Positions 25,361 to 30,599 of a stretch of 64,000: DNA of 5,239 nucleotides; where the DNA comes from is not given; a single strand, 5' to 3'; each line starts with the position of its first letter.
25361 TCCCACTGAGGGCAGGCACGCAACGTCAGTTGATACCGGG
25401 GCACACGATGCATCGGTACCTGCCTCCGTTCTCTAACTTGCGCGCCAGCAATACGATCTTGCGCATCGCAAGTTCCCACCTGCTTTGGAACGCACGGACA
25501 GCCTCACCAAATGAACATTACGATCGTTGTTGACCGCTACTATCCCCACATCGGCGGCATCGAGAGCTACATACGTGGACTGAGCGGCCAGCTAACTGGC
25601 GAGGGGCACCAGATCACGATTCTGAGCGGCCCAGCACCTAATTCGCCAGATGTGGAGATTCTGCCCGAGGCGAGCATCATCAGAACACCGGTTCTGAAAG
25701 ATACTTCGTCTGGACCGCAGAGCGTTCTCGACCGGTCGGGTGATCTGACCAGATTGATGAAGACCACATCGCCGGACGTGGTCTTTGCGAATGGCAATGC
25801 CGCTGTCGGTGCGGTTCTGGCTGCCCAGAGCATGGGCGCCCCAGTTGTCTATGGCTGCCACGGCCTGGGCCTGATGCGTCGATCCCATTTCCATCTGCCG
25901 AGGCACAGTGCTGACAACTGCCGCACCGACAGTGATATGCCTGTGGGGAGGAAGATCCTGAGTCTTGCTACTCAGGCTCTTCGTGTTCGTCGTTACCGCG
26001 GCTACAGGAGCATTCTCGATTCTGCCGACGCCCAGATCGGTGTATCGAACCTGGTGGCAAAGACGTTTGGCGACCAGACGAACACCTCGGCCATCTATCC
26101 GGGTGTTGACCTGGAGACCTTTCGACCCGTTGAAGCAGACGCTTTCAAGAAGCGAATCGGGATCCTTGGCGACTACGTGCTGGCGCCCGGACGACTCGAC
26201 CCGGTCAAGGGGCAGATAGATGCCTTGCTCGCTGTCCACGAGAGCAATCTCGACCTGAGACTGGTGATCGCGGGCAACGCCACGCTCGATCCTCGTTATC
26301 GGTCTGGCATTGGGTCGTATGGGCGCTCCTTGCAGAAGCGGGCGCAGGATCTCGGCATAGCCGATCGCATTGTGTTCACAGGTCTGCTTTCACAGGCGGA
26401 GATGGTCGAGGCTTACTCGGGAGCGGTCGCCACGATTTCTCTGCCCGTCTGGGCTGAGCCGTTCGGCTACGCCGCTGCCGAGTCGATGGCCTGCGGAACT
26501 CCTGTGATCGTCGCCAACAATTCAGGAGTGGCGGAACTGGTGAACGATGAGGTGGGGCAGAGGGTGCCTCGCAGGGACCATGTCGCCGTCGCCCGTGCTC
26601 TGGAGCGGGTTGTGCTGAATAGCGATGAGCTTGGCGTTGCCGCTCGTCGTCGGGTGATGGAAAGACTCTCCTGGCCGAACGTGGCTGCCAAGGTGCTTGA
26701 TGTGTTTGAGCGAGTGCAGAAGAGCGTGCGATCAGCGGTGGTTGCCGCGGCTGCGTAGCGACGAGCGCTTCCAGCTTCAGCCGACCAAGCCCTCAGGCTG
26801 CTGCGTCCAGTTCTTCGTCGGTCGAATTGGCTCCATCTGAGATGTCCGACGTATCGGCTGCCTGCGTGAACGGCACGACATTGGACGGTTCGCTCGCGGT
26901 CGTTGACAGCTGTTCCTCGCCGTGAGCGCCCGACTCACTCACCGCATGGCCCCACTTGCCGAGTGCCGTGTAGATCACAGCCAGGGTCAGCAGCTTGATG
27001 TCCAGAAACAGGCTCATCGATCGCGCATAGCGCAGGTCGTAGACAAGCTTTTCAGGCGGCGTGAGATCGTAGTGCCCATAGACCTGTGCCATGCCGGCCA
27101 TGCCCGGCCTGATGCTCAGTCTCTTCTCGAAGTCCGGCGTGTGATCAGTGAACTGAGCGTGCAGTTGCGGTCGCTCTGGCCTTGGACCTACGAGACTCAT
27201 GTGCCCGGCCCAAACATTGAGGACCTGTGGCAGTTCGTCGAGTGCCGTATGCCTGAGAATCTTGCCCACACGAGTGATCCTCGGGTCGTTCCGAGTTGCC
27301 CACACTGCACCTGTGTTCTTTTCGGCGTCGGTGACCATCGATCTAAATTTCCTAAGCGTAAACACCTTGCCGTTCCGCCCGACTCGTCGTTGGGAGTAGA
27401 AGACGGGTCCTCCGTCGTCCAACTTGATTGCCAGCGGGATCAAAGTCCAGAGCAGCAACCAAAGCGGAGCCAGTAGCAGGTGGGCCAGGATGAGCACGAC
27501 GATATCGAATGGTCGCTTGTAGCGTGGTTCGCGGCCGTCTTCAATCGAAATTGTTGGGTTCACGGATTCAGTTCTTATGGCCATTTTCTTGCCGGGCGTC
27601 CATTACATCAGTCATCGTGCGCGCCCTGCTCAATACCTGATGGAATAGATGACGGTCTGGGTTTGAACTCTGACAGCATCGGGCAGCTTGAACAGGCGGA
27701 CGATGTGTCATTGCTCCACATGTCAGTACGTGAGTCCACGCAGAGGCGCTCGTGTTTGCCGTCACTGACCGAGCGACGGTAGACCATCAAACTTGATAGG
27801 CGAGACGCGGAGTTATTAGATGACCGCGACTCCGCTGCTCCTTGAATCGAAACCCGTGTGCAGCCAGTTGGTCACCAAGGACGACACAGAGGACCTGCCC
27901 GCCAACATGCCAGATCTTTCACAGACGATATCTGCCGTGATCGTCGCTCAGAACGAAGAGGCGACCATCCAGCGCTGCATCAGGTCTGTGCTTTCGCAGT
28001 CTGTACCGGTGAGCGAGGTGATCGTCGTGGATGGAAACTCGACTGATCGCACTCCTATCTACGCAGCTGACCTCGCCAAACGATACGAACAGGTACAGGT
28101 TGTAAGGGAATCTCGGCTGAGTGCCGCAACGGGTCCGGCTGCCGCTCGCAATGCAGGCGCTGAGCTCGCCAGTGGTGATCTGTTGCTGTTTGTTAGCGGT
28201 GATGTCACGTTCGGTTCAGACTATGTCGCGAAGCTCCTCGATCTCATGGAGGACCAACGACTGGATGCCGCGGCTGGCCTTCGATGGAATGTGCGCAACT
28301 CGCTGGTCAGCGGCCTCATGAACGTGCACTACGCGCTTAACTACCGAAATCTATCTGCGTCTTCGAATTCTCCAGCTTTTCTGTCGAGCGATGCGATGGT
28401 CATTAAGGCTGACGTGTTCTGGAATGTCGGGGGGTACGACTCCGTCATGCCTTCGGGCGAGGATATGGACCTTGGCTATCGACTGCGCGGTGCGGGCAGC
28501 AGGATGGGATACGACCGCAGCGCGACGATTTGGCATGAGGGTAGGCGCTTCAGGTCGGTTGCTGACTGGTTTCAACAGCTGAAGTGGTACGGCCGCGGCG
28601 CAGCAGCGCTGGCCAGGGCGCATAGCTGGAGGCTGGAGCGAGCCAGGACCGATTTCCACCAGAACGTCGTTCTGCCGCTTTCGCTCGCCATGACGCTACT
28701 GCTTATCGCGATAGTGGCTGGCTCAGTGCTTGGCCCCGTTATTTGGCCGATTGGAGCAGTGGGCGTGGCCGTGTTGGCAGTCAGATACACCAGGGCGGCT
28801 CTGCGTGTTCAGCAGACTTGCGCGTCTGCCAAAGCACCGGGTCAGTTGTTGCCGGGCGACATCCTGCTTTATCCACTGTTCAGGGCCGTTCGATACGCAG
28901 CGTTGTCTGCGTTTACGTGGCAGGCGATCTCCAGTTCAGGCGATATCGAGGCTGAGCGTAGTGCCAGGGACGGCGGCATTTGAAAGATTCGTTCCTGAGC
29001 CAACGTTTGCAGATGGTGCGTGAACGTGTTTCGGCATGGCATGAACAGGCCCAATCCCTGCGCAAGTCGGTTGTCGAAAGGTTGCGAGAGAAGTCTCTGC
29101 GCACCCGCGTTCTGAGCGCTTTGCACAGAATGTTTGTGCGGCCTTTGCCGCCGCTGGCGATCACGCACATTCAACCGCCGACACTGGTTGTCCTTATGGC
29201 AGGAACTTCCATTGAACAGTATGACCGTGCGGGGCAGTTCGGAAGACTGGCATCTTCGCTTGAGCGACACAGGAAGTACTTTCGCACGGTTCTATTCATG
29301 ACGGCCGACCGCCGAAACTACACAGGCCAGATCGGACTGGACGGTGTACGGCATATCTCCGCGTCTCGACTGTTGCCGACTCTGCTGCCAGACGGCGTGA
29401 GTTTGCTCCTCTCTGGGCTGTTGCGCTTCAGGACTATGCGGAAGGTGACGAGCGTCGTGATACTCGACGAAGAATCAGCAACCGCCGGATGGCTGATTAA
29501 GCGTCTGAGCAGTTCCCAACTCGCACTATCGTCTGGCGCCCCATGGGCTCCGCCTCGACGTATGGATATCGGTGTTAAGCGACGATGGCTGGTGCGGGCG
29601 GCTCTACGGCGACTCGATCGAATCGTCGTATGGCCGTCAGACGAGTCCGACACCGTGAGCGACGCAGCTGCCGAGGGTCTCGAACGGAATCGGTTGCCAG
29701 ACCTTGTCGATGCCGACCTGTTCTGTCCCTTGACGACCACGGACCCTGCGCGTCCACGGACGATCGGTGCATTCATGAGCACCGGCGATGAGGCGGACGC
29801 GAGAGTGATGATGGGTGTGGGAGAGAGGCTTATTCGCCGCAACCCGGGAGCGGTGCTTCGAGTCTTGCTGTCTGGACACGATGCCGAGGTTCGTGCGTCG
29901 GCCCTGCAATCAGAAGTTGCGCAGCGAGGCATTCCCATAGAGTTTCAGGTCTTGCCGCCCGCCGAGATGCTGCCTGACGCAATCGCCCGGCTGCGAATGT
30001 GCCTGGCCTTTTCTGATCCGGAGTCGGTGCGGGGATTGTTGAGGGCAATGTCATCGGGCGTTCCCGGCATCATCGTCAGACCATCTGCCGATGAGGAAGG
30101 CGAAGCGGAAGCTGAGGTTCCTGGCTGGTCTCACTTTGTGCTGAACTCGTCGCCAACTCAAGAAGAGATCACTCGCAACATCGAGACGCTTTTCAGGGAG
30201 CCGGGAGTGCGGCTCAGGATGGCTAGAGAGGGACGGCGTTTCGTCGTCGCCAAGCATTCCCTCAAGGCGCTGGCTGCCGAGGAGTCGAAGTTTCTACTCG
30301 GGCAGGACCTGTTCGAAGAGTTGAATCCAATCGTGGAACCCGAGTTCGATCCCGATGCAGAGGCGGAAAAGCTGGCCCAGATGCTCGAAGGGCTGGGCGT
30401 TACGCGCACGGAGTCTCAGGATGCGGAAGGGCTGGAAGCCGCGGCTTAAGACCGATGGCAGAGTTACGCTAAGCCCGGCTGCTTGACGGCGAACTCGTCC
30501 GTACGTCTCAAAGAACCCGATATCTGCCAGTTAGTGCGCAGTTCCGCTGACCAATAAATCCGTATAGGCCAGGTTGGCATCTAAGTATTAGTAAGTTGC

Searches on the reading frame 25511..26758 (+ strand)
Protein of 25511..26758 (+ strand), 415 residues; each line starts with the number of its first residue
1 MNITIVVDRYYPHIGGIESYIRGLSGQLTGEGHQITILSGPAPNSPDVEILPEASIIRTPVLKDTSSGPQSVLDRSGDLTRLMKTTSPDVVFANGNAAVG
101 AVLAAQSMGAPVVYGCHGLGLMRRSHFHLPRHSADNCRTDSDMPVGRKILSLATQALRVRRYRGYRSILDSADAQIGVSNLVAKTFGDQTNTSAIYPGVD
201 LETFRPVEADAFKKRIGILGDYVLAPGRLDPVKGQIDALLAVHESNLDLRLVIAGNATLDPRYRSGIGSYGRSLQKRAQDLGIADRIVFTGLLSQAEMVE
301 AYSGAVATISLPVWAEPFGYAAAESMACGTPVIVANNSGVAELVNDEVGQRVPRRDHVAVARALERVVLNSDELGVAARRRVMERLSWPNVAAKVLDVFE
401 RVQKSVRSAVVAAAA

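Call 33: search_protein_families(library=pfam, proteins=[window:25511-26758:+], max_evalue=0.0001)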
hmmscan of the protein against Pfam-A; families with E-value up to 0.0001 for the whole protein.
window:25511-26758:+ (415 aa): 6 families
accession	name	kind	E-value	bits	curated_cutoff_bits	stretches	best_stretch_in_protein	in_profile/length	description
PF00534.26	Glycos_transf_1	-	2.1e-24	86.4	26.4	1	222-371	17-159/172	Glycosyl transferases group 1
PF13692.12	Glyco_trans_1_4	-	1.9e-18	67.5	27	1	222-368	3-140/142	Glycosyl transferases group 1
PF13439.12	Glyco_transf_4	-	3.2e-17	63.5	28.5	1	14-202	1-169/170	Glycosyltransferase Family 4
PF13579.12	Glyco_trans_4_4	-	4.2e-13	50.4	29.7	1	15-183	1-139/158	Glycosyl transferase 4-like domain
PF20706.3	GT4-conflict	-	5.1e-12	45.9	26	1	161-393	136-383/385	Family 4 Glycosyltransferase in conflict systems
PF13524.12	Glyco_trans_1_2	-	1.4e-05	25.5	25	1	247-396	13-143/144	Glycosyl transferase-like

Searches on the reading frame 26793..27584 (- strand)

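Call 33: search_protein_families(library=pfam, proteins=[window:26793-27584:-], max_evalue=0.0001)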
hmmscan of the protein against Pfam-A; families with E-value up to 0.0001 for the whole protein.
window:26793-27584:- (263 aa): 1 family
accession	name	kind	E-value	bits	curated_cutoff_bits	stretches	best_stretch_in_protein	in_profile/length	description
PF02397.22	Bac_transf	-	5.9e-59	199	27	1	23-203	1-174/179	Bacterial sugar transferase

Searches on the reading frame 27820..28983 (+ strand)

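Call 34: search_protein_families(library=pfam, proteins=[window:27820-28983:+], max_evalue=0.0001)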
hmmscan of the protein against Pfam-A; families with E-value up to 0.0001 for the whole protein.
window:27820-28983:+ (387 aa): 5 families
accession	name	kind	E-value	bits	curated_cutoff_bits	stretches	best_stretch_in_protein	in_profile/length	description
PF00535.33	Glycos_transf_2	-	1.8e-26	93.5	23.3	1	38-168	1-128/168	Glycosyl transferase family 2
PF13641.12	Glyco_tranf_2_3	-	1.9e-15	58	27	1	37-243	3-213/230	Glycosyltransferase like family 2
PF10111.15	Glyco_tranf_2_2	-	5.3e-14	52.8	27.3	1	39-223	2-200/276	Glycosyltransferase like family 2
PF13632.12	Glyco_trans_2_3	-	3.9e-08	33.8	27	1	123-315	3-185/198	Glycosyl transferase family group 2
PF12804.13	NTP_transf_3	-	2e-05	25.3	27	0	46-157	23-125/160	MobA-like NTP transferase domain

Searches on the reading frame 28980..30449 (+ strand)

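Call 34: search_protein_families(library=pfam, proteins=[window:28980-30449:+], max_evalue=0.0001)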
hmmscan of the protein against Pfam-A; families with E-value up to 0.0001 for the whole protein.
window:28980-30449:+ (489 aa): 0 families

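Call 37: search_protein_families(library=pfam, proteins=[window:28980-30449:+], max_evalue=0.01)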
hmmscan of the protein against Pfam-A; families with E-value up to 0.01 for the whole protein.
window:28980-30449:+ (489 aa): 1 family
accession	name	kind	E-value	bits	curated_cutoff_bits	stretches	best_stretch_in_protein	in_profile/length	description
PF13524.12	Glyco_trans_1_2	-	0.0081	16.6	25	0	353-432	67-139/144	Glycosyl transferase-like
